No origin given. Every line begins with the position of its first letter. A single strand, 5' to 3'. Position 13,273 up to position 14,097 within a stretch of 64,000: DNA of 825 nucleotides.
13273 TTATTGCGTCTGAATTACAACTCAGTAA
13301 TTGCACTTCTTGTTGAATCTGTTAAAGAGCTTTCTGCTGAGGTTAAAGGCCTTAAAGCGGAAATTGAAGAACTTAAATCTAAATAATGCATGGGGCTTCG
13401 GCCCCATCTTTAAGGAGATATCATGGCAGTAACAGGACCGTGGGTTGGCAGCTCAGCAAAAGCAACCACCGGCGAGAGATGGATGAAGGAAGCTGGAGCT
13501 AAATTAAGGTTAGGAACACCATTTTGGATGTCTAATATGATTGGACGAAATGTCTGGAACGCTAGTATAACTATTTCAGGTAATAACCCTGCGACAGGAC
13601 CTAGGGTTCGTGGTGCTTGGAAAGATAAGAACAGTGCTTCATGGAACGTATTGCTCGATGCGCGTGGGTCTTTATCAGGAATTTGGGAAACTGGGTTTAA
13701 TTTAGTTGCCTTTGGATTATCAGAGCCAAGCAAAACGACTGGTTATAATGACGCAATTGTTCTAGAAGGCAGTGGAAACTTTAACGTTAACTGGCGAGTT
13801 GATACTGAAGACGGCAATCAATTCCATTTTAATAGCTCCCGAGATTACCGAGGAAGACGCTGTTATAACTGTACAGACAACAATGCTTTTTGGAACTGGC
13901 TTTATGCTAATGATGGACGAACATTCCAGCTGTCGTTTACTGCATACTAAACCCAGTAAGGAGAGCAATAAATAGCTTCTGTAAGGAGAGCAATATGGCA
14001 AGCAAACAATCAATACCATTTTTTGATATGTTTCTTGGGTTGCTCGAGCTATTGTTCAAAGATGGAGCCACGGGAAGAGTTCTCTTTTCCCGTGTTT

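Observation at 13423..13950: Truncated gp38-like adhesin with a novel Trp-rich C-terminal domain and no glycine-rich motifs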

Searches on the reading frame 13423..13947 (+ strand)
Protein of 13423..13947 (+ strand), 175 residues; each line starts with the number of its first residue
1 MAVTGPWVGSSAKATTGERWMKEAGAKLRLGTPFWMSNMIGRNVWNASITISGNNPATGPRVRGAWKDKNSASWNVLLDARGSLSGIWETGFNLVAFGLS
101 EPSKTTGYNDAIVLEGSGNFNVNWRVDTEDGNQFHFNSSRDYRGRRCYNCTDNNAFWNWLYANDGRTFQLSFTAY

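Call 3: search_protein_families(library=pfam, proteins=[window:13423-13947:+], max_evalue=1)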
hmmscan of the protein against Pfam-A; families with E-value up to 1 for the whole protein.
window:13423-13947:+ (175 aa): 1 family
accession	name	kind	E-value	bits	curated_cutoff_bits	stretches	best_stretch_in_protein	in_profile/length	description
PF21721.2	Gp38_N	-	5.9e-24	84.2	25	1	1-40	1-40/40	Phage tail fibre adhesin Gp38 N-terminal domain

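Call 4: search_protein_families(library=phrogs, proteins=[window:13423-13947:+], max_evalue=0.1)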
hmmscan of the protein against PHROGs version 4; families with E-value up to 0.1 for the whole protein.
window:13423-13947:+ (175 aa): 3 families
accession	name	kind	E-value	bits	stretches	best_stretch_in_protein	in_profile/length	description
phrog_1121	-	tail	5e-50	171.4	1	1-173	1-180/181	tail fiber adhesin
phrog_2056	-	tail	1.1e-14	55.7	1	1-51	3-52/267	tail fiber protein; host specificity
phrog_31734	-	unknown function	1.2e-12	49.1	1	1-44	1-44/92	-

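Call 5: search_dna_similar(query=window:13423-13947:+, collection=phages, mode=protein, max_rows=40, rows=spread)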
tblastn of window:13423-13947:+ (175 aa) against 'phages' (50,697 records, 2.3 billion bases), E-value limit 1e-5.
Records with a match: 786; places in all: 803; records where one place covers at least 80% of the query: 198.
Best place of each record, by identity: >=99% 3; 95-99% 28; 90-95% 26; 80-90% 28; 60-80% 283; <60% 418.
By first word of the organism name: Escherichia 353; Klebsiella 197; Shigella 49; Enterobacteria 34; Enterobacter 31; Yersinia 29; Cronobacter 18; Citrobacter 14; Salmonella 10; Proteus 7; and 20 more.
By host as written in the record: Escherichia coli 155; - 79; Klebsiella pneumoniae 59; Escherichia coli B 22; Escherichia coli str. K-12 substr. MG1655 18; Escherichia coli O157:H7 16; Shigella sp. 14; Yersinia pseudotuberculosis 14; and 197 more.
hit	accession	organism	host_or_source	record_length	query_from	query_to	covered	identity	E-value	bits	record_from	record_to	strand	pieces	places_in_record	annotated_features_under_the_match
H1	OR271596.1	Klebsiella phage ValerieMcCarty04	Klebsiella oxytoca clinical isolate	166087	1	175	100%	100.0%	1e-112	357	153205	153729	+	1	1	distal long tail fiber assembly catalyst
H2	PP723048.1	Klebsiella phage vB_Kpn529046-KEN25_2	Klebsiella sp.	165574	1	175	100%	97.1%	5e-110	349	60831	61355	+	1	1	tail fiber adhesin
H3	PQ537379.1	Klebsiella phage 15882-6-3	Klebsiella pneumoniae MRSN414780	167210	1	175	100%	90.9%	3e-100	321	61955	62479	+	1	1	tail fiber adhesin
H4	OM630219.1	Klebsiella phage KP1079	Klebsiella pneumoniae P223/1079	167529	1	175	100%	89.7%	1e-98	316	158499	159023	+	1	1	tail fiber tip protein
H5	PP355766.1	Klebsiella phage vB_Kpn_AM_K4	Klebsiella pneumoniae ATCC 33495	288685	1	104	59%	87.5%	3e-51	181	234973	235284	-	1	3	none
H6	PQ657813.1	Klebsiella phage Roth66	Klebsiella sp. NCTC 13438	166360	1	160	91%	39.2%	2e-19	90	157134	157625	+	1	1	tail fiber adhesin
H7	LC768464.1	Klebsiella phage phiKp_3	Klebsiella pneumoniae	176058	1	154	88%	40.1%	3e-19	89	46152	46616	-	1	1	hypothetical protein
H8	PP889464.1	Klebsiella phage phi1_146010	Klebsiella pneumoniae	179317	1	167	95%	34.7%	2e-13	72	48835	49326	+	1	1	tail fiber adhesin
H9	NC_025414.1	Citrobacter phage Miller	-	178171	1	169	97%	33.7%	1e-13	73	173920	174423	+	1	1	tail fiber adhesin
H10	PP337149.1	Enterobacter phage HK6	Enterobacter cloacae EC6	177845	1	166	95%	33.3%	5e-12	69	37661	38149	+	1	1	tail fiber assembly protein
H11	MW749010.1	Hafnia phage vB_HpaM_SarahDanielle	Hafnia paralvei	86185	1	170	97%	27.6%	6e-6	51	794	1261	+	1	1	putative tail fiber adhesin protein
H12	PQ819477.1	Klebsiella phage kv_tblp8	Klebsiella pneumoniae ATCC BAA-1705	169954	1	67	38%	63.8%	3e-18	87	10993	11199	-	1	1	tail fiber adhesin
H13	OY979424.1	Klebsiella phage vB_Ko_K41P2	-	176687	1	67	38%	62.3%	3e-17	84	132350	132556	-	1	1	tail fiber adhesin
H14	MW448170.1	Klebsiella phage vB_KpnM_M1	Klebsiella pneumoniae A1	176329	1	67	38%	62.3%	4e-17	83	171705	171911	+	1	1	distal long tail fiber assembly catalyst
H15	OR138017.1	Klebsiella phage R4_1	Klebsiella pneumoniae resistant mutant ...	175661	1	86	49%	40.2%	5e-9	60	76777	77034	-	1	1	hypothetical protein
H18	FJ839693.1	Enterobacteria phage RB51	-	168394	1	44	25%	70.5%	5e-12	69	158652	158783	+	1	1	38: gp38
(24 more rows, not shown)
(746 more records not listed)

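Call 8: search_solved_structures(query=window:13423-13947:+, max_evalue=10, show_alignments=2)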
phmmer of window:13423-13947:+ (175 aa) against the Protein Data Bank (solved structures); distinct sequences matched with E-value up to 10: 11.
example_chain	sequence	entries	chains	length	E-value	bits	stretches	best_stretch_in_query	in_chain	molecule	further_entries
6f45_D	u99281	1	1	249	2.4e-07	33.9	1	1-43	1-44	Receptor recognition protein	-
3ubu_A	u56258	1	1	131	0.18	14.7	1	126-168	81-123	Agglucetin subunit alpha-1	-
5nfg_A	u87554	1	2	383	0.24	14.3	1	82-159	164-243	Procardosin-B,Procardosin-B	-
6xfq_A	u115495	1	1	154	0.31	14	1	126-168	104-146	Snaclec agglucetin subunit alpha-1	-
7kh8_A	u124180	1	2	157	0.64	13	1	118-148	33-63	Low molecular weight phosphotyrosine protein phosphatase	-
3n8i_A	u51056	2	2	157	0.64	12.9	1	118-148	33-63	Low molecular weight phosphotyrosine protein phosphatase | LOW MOLECULAR WEIGHT PHOSPHOTYROSYL PHOSPHATASE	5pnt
5jnr_A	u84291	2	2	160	0.66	12.9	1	118-148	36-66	Low molecular weight phosphotyrosine protein phosphatase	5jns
5jnt_A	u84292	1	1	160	0.66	12.9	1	118-148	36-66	Low molecular weight phosphotyrosine protein phosphatase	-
4z99_A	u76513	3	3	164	0.69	12.8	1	118-148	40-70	Low molecular weight phosphotyrosine protein phosphatase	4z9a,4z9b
7uw6_A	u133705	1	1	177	0.76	12.7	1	118-148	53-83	Low molecular weight phosphotyrosine protein phosphatase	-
5kqg_A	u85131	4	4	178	0.77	12.7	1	118-148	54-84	Low molecular weight phosphotyrosine protein phosphatase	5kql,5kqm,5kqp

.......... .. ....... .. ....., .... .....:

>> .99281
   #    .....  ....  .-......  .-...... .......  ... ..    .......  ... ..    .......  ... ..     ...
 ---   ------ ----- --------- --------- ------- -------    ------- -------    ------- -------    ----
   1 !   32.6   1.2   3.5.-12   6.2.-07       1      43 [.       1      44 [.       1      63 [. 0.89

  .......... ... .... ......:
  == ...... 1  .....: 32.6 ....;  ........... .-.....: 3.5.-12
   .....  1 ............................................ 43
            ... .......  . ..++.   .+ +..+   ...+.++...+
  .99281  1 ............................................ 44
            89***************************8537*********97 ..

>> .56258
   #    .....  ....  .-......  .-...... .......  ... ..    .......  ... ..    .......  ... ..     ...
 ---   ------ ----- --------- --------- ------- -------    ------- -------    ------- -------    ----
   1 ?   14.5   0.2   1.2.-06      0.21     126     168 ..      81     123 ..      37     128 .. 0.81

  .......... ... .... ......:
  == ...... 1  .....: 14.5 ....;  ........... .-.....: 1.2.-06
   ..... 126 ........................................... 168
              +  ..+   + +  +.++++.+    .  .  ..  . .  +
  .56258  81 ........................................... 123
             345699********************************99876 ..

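Call 17: get_annotated_region(hit=H1, flank=6000)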
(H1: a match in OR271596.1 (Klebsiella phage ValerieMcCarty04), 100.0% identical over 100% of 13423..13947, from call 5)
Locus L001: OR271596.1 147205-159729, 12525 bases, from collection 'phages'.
description: Klebsiella phage ValerieMcCarty04, complete genome.
organism: Klebsiella phage ValerieMcCarty04 (NCBI taxid 3061759)
taxonomy: Viruses; Duplodnaviria; Heunggongvirae; Uroviricota; Caudoviricetes; Straboviridae; Tevenvirinae; Jiaodavirus
host: Klebsiella oxytoca clinical isolate; source: raw sewage; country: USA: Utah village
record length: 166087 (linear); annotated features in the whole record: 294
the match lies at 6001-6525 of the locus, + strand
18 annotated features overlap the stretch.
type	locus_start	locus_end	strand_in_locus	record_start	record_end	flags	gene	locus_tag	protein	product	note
CDS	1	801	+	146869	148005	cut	-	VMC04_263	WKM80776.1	long tail fiber protein proximal connector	-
CDS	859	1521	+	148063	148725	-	-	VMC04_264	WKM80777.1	hinge connector of long tail fiber, distal connector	-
CDS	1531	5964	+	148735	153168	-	-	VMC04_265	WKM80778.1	L-shaped tail fiber protein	-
CDS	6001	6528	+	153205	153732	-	-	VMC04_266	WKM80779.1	distal long tail fiber assembly catalyst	-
CDS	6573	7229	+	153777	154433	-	-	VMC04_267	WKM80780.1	putative holin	-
CDS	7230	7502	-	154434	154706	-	-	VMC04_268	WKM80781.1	anti-sigma factor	-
CDS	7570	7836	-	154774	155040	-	-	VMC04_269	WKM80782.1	hypothetical protein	-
CDS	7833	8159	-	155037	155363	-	-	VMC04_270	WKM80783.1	hypothetical protein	-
CDS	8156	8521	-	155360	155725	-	-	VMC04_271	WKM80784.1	putative holin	-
CDS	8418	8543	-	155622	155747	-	-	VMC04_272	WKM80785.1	hypothetical protein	-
CDS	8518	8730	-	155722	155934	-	-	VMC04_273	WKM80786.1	anti-restriction nuclease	-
CDS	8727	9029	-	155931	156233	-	-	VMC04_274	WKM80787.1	anti-restriction nuclease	-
CDS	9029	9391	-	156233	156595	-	-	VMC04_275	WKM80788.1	anti-restriction nuclease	-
CDS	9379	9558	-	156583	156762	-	-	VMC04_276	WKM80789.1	hypothetical protein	-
CDS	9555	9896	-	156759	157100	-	-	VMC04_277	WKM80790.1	anti-restriction nuclease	-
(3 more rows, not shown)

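Call 18: find_homologous_proteins(query=window:13423-13947:+, max_evalue=0.001)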
Query window:13423-13947:+ (175 aa): 29 proteins with E <= 0.001 among 81 candidates.
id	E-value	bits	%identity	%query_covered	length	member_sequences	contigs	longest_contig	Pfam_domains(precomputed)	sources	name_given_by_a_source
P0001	1.8e-114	398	99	100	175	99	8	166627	PF21721.4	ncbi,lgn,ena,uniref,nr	ncbi:hypothetical protein [Klebsiella phage Kpn6N]|uniref:Phage tail fibre adhesin Gp38 N-terminal d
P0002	7.5e-102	357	91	100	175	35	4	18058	PF21721.4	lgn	-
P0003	4.8e-101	354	89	100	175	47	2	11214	PF21721.4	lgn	-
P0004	7.2e-95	334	85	100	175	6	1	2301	PF21721.4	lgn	-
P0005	1.6e-69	251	65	99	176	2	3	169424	PF21721.4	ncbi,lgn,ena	-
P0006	3.2e-30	123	82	41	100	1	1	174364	PF24183.2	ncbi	ncbi:hypothetical protein vBKpnAMK5_00294 [Klebsiella phage vB_Kpn_AM_K5]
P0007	8.2e-27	112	63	59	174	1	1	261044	PF09215.17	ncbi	ncbi:hypothetical protein vBKpnAMK6_00457 [Klebsiella phage vB_Kpn_AM_K6]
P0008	3.4e-20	91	41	88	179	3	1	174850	PF21721.4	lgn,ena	-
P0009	1.5e-18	85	78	31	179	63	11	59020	PF21721.4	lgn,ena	-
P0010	1.8e-18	85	40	88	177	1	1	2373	PF21721.4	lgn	-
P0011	4.5e-18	84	35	96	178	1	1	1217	PF21721.4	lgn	-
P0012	1.8e-17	82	68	34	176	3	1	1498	PF21721.4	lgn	-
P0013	2.5e-16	78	62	38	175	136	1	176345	PF21721.4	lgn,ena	-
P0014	2.6e-16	78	62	38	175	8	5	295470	PF21721.4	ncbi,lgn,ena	ncbi:hypothetical protein ACVURN_004500 [Klebsiella pneumoniae]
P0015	1.5e-15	75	49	49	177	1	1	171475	PF21721.4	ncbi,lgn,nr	ncbi:tail fiber receptor binding protein [Klebsiella phage Metamorpho]|nr:tail fiber receptor bindin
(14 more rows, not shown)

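Call 30: search_protein_representatives(alignment_id=A1)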
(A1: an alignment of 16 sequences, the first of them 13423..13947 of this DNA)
Query: 16 sequences, 174 profile positions. Proteins with E-value up to 0.001 (for the whole library): 110; up to 1e-10: 65; up to 1e-30: 7. The best 110 are listed.
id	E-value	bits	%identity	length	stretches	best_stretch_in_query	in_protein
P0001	1.7e-72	259.4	-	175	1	1-173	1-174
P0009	3.3e-68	245.4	-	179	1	1-173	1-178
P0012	5.3e-66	238.2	-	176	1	1-174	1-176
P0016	2.0e-63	229.8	-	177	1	1-173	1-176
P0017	1.9e-54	200.6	-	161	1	1-171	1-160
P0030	3.0e-37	144.6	-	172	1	1-173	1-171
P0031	6.4e-35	137.0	-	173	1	1-170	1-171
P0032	7.8e-28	114.0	-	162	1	1-171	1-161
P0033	3.6e-27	111.8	-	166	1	1-171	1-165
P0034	2.0e-25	106.1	-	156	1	1-140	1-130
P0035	2.7e-25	105.7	-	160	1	1-170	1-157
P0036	3.3e-24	102.2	-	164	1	1-172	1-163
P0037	5.5e-22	94.9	-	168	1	1-171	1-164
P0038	1.9e-20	89.9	-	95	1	1-67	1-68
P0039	9.3e-20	87.7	-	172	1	1-148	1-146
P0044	1.1e-17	80.9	-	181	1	1-169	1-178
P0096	5.3e-09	52.6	-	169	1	7-171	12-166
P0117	2.6e-05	40.6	-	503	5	93-143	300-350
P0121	5.4e-05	39.6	-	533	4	93-146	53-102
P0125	2.0e-04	37.7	-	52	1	105-143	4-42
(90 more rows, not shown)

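Call 31: predict_structure(alignment_id=A1)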
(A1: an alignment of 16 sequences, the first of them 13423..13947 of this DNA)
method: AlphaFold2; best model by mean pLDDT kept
length: 175 residues; sequences in the alignment: 16
mean_pLDDT: 71.6   pTM: 0.66
mean pLDDT of the five models: 71.6, 71.6, 71.0, 70.9, 64.0
residues with pLDDT >= 90: 35; 70-90: 77; 50-70: 19; < 50: 44
segments of 3 or more residues with pLDDT < 50: 1-41, 104-106
pLDDT, mean of each block of 10 residues (from residue 1): 36 39 42 42 73 82 87 74 69 84 58 80 88 89 86 90 91 85
secondary structure, 60 per line:
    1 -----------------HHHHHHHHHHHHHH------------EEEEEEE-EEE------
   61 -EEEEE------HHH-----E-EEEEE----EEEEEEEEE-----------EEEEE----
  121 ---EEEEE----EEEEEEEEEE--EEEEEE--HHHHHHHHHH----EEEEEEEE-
elements in order: H18-31 E44-50 E52-54 E62-66 E83-87 E92-100 E112-116 E124-128 E133-142 E145-150 H153-162 E167-174

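Call 32: search_protein_families(library=pfam, proteins=[P0117, P0121, P0125, P0030, P0044, P0096], max_evalue=0.1)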
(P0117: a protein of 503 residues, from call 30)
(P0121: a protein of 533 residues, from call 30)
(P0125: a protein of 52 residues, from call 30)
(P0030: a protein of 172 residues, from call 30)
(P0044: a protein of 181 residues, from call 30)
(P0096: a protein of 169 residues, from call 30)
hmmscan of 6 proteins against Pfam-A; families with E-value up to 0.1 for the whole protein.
P0117 (503 aa): 9 families
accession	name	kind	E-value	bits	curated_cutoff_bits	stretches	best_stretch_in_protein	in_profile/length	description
PF13088.12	BNR_2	-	8.2e-13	48.8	31.4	2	240-432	86-277/277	BNR repeat-like domain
PF15892.11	BNR_4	-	1.4e-12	48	27.3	2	206-457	36-265/272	BNR repeat-containing family member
PF01833.30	TIG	-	8.7e-06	26.1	20.9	1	39-106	1-61/84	IPT/TIG domain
PF23044.1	SH3-C_UBE2O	-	9.7e-06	25.8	21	0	163-178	31-46/68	UBE2O, ubiquitin binding SH3-C domain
PF02012.26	BNR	-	1.9e-05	24.4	27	0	240-249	2-11/12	BNR/Asp-box repeat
PF16781.10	DUF5068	-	3e-05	24.3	26.9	0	255-284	6-35/187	Domain of unknown function (DUF5068)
PF21471.3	Reelin_subrepeat-B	-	0.00044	20.5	27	0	177-207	52-82/127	Reelin subrepeat B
PF24316.1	Tli3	-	0.0063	17.3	27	0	183-208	82-106/129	T6SS Tli3 immunity protein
PF00629.30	MAM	-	0.079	13.2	26.4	0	166-203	84-122/158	MAM domain, meprin/A5/mu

P0121 (533 aa): 27 families (the best 25 are shown)
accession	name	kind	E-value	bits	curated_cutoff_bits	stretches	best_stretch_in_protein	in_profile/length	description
PF20579.4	LapA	-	5e-50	168.4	27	4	348-448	2-99/99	LapA domain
PF18432.7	ECD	-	3.1e-11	43.4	25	0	40-91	14-65/110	Extracellular Cadherin domain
PF25371.1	DUF7884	-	4.8e-09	36.8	27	0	67-103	2-38/90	Domain of unknown function (DUF7884)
PF12733.13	Cadherin-like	-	5.6e-09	36.8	24.2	4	122-189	15-80/89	Cadherin-like beta sandwich domain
PF02824.27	TGS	-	1.1e-07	32.2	22.2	0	80-107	2-29/60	TGS domain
PF18409.7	Plk4_PB2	-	3.4e-07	31.4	26.9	0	72-96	18-42/108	Polo-like Kinase 4 Polo Box 2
PF18540.6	DUF5626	-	4.1e-06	27.6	26.7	0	142-207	13-81/120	Domain of unknown function (DUF5626)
PF16296.10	TM_PBP2_N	-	1.1e-05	25.8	31.4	0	149-191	35-77/83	N-terminal of TM subunit in PBP-dependent ABC transporters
PF25312.1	Allergen_Asp_f_4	-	1.2e-05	25.5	27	0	58-83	6-32/174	Allergen Asp f 4-like domain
PF21221.3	B_lactamase-like_C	-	2.7e-05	24.2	27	0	85-96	22-33/46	Metallo-beta-lactamase-like, C-terminal domain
PF06632.17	XRCC4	-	0.00014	22.3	26.2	0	65-89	2-26/102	XRCC4 N-terminal domain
PF02736.25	Myosin_N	-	0.00024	21.3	27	0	78-91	27-40/45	Myosin N-terminal SH3-like domain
PF07504.19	FTP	-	0.00098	19.4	21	0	76-95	31-50/51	Fungalysin/Thermolysin Propeptide Motif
PF03642.18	MAP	-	0.0013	19.5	24.3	0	70-88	49-67/88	MAP domain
PF21492.2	bL31_N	-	0.0028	17.7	27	0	78-90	23-35/60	Ribosomal protein L31p, N-terminal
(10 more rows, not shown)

P0125 (52 aa): 0 families

P0030 (172 aa): 1 family
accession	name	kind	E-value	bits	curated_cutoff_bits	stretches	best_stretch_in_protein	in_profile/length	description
PF21721.2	Gp38_N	-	1.1e-21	77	25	1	1-42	1-40/40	Phage tail fibre adhesin Gp38 N-terminal domain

P0044 (181 aa): 1 family
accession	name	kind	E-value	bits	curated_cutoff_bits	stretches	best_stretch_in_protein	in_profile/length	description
PF21721.2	Gp38_N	-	2.5e-19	69.4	25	1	1-40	1-40/40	Phage tail fibre adhesin Gp38 N-terminal domain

P0096 (169 aa): 1 family
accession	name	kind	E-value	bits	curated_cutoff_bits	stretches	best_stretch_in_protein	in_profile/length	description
PF21721.2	Gp38_N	-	2.3e-14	53.6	25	1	5-45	2-40/40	Phage tail fibre adhesin Gp38 N-terminal domain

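Call 39: predict_structure(alignment_id=A2)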
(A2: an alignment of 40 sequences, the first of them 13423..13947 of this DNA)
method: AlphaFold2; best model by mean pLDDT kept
length: 175 residues; sequences in the alignment: 40
mean_pLDDT: 78.6   pTM: 0.70
mean pLDDT of the five models: 78.6, 77.8, 77.6, 77.5, 77.3
residues with pLDDT >= 90: 16; 70-90: 125; 50-70: 26; < 50: 8
segments of 3 or more residues with pLDDT < 50: 103-110
pLDDT, mean of each block of 10 residues (from residue 1): 78 82 80 81 82 77 80 63 73 81 47 72 87 88 82 88 90 85
secondary structure, 60 per line:
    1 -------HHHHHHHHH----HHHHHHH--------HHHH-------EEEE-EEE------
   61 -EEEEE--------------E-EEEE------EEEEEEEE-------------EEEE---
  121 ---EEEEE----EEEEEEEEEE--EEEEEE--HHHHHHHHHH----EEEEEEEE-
elements in order: H8-16 H21-27 H36-39 E47-50 E52-54 E62-66 E83-86 E93-100 E114-117 E124-128 E133-142 E145-150 H153-162 E167-174

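Call 42: fold_search(model_id=the predicted structure, library=viral)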
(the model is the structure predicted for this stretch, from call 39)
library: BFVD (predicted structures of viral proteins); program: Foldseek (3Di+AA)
matches with E <= 10: 393; with E <= 0.001: 7
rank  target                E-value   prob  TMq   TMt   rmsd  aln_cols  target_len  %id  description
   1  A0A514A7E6            2.7e-14  1.00  0.83  0.89   2.2       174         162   29  (no name in the UniProt tables at hand)
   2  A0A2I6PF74            1.6e-08  1.00  0.52  0.48   9.7       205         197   22  Distal long tail fiber assembly catalyst [Proteus phage phiP4-3]
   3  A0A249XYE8            3.0e-08  1.00  0.50  0.51   7.2       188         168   29  Phage tail fibre adhesin Gp38 N-terminal domain-containing protein [Proteus phage PM2]
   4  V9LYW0                2.3e-06  1.00  0.52  0.51   9.0       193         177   19  Uncharacterized protein [Vibrio phage VH7D]
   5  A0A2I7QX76            5.0e-04  1.00  0.36  0.36  12.1       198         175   11  (no name in the UniProt tables at hand)
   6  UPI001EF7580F         6.3e-04  1.00  0.24  0.23   1.0        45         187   53  (no name look-up for this kind of identifier)
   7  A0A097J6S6            9.8e-04  1.00  0.24  0.29   0.8        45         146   56  Receptor-recognizing protein gp38 [Enterobacteria phage RB33]
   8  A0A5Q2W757            1.1e-03  1.00  0.24  0.16   0.5        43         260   60  (no name in the UniProt tables at hand)
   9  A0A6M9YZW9            2.0e-03  1.00  0.42  0.42   6.1       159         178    9  Uncharacterized protein [Vibrio phage River4]
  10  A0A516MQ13            1.6e-02  0.98  0.40  0.42   7.2       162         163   14  (no name in the UniProt tables at hand)
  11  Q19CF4                3.2e-02  0.66  0.27  0.30  14.1       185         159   14  Uncharacterized protein [Aeromonas phage 25]
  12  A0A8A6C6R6            3.8e-02  0.99  0.47  0.23   4.8       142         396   13  (no name in the UniProt tables at hand)
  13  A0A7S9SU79            6.6e-02  0.21  0.22  0.12  19.1       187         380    7  Uncharacterized protein [Virus NIOZ-UU159]
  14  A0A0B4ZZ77            7.3e-02  1.00  0.19  0.74   1.6        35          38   71  Distal long tail fiber assembly catalyst [Yersinia phage vB_YenM_TG1]
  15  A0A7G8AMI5            7.3e-02  0.92  0.41  0.18   9.1       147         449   12  (no name in the UniProt tables at hand)
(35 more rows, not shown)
